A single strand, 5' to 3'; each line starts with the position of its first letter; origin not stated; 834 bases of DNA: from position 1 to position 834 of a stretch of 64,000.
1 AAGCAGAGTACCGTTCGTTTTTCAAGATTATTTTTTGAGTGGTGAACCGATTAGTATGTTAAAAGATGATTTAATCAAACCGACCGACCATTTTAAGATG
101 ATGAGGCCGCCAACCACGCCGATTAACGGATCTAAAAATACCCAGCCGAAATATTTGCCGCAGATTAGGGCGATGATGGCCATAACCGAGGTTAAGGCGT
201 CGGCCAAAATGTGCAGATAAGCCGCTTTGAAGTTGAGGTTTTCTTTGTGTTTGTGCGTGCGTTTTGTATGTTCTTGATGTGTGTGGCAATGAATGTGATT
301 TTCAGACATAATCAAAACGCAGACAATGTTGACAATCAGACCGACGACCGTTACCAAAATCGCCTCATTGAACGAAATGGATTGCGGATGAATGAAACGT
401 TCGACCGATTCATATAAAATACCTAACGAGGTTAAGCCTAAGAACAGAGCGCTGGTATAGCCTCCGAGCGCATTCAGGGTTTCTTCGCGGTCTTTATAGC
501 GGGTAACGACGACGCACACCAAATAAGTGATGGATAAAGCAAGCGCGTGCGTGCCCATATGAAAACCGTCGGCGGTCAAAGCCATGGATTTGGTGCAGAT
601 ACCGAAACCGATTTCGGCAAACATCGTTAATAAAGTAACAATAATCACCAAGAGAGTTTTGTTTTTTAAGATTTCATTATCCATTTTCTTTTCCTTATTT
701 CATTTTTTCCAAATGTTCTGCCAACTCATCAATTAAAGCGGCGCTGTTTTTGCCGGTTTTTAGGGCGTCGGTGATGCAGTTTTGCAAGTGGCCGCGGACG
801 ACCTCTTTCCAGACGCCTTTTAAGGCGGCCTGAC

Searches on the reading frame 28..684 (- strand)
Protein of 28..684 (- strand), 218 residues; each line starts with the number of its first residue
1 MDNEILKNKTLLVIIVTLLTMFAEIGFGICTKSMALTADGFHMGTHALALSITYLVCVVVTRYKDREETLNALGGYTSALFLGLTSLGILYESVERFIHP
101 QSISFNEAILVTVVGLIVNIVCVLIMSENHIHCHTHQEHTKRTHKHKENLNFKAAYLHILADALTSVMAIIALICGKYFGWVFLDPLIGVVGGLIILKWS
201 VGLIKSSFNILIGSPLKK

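Call 103: find_encoding_contigs(protein=window:28-684:-, flank=10000, max_places=2)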
Protein window:28-684:- (218 aa): 22 contigs read that carry it; 2 places shown.
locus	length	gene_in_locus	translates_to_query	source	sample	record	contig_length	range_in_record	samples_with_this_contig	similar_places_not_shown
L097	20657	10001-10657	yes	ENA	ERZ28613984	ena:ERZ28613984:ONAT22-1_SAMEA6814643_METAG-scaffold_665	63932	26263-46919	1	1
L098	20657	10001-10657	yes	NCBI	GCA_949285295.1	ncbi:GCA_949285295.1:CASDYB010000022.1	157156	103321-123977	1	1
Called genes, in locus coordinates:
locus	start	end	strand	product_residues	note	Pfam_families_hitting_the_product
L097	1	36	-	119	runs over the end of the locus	-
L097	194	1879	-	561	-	-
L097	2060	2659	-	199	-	PF05494:MlaC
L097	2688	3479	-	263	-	PF04333:MlaA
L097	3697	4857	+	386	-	PF01041:DegT_DnrJ_EryC1, PF01212:Beta_elim_lyase (weak), PF00155:Aminotran_1_2 (weak)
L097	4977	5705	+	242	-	PF01027:Bax1-I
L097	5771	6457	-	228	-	PF00072:Response_reg, PF00486:Trans_reg_C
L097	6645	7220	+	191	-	PF00081:Sod_Fe_N, PF02777:Sod_Fe_C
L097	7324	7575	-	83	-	-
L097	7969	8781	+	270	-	-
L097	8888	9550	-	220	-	PF01613:Flavin_Reduct, PF00301:Rubredoxin, PF21349:RUBY_RBDX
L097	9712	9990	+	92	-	PF02583:Trns_repr_metal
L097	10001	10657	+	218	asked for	PF01545:Cation_efflux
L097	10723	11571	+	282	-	PF01734:Patatin, PF19890:DUF6363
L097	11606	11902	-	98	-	-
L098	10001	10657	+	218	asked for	PF01545:Cation_efflux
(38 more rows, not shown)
